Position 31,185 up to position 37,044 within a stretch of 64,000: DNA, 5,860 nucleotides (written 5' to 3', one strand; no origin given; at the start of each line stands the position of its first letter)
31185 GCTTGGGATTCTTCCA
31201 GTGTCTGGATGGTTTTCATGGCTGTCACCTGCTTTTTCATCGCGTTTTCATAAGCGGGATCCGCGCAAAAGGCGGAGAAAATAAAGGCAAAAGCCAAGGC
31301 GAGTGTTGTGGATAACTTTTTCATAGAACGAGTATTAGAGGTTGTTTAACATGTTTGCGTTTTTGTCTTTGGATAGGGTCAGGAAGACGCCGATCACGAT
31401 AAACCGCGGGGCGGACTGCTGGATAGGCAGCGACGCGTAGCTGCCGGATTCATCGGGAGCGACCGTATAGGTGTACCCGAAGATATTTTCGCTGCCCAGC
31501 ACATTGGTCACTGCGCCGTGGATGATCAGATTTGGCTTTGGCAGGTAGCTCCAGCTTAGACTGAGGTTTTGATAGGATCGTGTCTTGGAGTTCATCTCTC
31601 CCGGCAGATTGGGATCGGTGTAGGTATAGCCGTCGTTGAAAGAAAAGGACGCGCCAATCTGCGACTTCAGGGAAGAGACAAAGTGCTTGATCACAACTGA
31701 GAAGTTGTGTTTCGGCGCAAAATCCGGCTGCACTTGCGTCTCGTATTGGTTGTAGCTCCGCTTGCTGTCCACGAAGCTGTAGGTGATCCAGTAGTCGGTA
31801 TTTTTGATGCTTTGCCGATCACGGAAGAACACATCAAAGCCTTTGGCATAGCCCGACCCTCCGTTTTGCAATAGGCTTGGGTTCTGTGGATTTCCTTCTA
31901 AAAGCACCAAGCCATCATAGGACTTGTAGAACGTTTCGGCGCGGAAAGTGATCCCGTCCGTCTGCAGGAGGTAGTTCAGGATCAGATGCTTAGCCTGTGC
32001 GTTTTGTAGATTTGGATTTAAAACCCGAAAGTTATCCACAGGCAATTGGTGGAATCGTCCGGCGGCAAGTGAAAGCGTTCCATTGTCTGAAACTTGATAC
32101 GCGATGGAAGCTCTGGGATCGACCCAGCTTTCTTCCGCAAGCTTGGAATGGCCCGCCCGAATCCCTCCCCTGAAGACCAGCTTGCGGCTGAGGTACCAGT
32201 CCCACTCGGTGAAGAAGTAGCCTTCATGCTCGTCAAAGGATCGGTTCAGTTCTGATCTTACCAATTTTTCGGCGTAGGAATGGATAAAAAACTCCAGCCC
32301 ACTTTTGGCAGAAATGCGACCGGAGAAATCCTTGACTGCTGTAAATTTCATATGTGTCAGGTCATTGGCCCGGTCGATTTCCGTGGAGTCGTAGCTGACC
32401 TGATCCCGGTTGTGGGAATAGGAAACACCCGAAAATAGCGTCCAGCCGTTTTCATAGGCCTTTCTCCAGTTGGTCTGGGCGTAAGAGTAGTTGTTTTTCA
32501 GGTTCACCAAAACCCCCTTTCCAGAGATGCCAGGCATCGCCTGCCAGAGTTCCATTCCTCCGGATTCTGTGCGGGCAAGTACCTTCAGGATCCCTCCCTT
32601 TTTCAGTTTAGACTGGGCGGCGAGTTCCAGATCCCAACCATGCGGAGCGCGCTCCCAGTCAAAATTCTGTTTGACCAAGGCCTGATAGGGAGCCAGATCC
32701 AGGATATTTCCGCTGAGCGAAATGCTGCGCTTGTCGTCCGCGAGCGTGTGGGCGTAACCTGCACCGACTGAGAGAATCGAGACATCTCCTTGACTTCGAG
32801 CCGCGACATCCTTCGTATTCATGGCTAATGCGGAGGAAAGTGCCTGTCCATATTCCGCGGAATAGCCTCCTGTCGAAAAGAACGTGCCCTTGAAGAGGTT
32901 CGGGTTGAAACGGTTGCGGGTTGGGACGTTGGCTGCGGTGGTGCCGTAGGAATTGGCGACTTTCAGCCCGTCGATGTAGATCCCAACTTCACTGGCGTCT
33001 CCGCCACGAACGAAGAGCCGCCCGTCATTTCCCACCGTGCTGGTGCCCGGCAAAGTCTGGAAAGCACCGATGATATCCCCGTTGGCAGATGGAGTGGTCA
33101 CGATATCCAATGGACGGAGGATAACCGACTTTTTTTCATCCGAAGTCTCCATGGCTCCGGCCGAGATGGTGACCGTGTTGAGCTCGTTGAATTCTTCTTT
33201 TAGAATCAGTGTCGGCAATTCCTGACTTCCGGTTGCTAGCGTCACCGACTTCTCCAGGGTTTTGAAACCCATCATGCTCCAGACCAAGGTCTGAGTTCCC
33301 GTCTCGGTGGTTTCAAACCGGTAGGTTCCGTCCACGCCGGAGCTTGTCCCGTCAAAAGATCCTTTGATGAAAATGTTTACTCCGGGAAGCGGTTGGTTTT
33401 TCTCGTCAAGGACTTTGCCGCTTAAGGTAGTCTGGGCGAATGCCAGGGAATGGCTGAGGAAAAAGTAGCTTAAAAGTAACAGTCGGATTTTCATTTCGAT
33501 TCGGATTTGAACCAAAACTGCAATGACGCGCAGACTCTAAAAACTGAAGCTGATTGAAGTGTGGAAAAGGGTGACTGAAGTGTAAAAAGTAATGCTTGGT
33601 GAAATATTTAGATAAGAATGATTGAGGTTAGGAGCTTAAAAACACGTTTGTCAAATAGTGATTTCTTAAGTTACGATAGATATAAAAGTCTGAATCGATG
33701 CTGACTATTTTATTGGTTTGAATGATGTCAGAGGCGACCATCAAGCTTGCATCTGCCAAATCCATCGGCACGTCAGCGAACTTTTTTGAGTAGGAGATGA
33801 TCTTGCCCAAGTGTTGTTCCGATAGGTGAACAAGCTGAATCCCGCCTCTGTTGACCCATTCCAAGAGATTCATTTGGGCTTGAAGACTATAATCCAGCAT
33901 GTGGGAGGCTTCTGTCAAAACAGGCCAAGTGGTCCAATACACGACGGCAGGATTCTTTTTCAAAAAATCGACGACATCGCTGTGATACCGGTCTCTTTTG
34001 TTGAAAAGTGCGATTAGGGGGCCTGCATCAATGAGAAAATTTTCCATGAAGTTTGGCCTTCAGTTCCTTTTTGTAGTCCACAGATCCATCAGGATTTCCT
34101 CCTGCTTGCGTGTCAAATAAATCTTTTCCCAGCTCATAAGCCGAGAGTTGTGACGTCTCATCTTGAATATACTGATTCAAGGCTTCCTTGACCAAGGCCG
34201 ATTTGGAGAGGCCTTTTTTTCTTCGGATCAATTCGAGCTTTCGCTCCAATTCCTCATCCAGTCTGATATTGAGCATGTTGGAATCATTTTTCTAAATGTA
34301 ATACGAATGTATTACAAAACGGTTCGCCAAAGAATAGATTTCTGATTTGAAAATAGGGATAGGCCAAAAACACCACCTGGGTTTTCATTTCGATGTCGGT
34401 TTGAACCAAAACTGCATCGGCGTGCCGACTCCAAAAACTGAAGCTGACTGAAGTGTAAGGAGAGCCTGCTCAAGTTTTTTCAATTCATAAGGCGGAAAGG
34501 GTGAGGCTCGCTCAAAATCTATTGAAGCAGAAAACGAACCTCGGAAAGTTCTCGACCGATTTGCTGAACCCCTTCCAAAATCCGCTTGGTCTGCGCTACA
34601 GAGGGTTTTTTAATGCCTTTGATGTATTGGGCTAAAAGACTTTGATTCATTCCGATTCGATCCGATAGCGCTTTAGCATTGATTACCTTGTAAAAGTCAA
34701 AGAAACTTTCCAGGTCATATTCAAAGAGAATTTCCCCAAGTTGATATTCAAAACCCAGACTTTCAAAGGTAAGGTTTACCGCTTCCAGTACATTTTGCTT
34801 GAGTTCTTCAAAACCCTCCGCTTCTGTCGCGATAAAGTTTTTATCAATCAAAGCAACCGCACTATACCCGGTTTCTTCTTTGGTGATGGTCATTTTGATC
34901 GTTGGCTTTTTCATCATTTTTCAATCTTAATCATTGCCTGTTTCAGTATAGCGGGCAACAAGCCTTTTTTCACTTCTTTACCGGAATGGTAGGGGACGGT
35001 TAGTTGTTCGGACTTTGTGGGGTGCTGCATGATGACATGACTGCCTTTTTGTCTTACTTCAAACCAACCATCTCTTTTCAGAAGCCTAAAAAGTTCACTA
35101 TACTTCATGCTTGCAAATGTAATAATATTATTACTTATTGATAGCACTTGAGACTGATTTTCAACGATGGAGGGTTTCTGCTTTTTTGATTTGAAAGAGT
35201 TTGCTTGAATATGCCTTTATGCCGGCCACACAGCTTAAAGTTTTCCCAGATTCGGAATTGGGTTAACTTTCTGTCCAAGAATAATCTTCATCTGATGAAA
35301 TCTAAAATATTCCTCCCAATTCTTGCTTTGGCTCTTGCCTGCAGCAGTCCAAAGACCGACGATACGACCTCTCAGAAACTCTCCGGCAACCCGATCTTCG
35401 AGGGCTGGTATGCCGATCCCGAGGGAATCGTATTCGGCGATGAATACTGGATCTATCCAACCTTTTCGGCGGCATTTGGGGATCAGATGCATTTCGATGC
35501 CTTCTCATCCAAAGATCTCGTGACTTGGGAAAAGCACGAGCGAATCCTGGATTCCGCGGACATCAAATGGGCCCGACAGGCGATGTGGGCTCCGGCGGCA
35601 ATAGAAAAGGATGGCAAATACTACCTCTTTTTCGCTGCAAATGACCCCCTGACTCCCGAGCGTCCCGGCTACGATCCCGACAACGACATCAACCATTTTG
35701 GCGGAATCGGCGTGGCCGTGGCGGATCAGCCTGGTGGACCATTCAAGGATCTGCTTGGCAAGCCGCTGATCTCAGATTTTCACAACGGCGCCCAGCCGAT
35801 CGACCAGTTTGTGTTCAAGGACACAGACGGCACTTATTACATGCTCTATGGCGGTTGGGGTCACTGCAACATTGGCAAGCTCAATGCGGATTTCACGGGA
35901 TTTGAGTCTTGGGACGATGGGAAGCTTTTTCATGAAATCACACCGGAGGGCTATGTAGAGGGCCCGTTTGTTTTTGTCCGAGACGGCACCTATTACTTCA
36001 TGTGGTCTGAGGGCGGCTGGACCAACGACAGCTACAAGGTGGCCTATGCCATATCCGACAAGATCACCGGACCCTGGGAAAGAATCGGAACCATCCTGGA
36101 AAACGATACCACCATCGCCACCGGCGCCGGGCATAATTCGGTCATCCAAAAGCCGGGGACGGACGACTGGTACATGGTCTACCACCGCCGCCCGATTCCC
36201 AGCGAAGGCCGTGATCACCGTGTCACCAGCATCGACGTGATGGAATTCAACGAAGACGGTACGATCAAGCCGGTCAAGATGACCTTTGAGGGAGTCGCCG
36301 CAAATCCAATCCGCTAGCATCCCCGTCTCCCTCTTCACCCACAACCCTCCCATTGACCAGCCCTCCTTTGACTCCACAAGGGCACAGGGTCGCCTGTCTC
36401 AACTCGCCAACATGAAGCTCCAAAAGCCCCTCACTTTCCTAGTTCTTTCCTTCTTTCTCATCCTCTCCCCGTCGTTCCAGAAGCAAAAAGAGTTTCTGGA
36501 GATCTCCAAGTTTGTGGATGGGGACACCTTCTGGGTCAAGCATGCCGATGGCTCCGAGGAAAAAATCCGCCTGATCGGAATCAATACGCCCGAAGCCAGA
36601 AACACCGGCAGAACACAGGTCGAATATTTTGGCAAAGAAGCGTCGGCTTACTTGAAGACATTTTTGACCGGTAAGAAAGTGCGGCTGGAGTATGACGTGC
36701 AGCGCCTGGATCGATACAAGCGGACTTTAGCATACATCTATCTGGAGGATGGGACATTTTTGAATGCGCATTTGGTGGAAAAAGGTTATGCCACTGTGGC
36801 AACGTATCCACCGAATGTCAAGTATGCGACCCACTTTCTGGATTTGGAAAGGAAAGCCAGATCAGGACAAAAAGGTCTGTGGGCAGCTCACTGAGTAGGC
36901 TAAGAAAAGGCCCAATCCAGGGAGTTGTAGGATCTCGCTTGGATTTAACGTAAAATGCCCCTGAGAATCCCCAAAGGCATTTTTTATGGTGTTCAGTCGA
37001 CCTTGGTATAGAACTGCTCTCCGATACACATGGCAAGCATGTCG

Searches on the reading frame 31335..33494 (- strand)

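Call 45: search_protein_families(library=pfam, proteins=[window:31335-33494:-], max_evalue=0.0001)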
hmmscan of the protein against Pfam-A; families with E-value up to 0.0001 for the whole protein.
window:31335-33494:- (719 aa): 3 families
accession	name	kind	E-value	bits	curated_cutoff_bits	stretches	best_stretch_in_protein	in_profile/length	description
PF13715.12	CarbopepD_reg_2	-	6.7e-21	74.6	32.2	1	24-110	1-88/88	CarboxypepD_reg-like domain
PF13620.12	CarboxypepD_reg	-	2.5e-12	47.4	32.3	1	23-91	1-74/82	Carboxypeptidase regulatory-like domain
PF07715.20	Plug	-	3e-06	28.1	23.9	1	139-217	23-101/107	TonB-dependent Receptor Plug Domain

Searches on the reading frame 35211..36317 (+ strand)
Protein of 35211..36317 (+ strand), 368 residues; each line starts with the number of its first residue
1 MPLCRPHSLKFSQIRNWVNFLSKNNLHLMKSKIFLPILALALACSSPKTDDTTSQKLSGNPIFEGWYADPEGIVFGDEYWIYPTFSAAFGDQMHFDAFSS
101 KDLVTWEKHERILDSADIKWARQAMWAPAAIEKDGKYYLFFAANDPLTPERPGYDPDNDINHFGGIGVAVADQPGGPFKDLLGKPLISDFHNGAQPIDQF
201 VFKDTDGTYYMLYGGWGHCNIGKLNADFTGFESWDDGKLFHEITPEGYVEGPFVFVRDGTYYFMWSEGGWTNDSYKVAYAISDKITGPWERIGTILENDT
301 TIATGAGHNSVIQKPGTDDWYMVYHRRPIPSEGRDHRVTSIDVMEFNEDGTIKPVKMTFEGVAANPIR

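Call 45: search_protein_families(library=pfam, proteins=[window:35211-36317:+], max_evalue=0.0001)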
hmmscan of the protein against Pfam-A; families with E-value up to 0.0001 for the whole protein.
window:35211-36317:+ (368 aa): 2 families
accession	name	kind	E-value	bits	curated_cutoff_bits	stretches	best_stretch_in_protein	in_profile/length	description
PF04616.20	Glyco_hydro_43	-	7.5e-51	173.6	32.2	1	59-352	2-288/288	Glycosyl hydrolases family 43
PF00251.26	Glyco_hydro_32N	-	2.3e-06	27.8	22.1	1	64-218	6-153/307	Glycosyl hydrolases family 32 N-terminal domain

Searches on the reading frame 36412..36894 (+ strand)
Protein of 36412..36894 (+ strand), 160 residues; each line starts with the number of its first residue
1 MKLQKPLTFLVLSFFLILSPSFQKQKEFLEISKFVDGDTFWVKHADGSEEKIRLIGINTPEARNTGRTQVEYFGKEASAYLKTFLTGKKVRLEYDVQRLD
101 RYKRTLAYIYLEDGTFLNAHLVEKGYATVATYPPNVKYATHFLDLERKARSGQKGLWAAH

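Call 61: search_protein_families(library=pfam, proteins=[window:36412-36894:+], max_evalue=0.0001)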
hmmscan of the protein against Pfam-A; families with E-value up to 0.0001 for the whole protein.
window:36412-36894:+ (160 aa): 1 family
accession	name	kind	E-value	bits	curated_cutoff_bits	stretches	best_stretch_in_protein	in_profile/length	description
PF00565.23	SNase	-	2.4e-27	95.9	21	1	51-158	1-106/107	Staphylococcal nuclease homologue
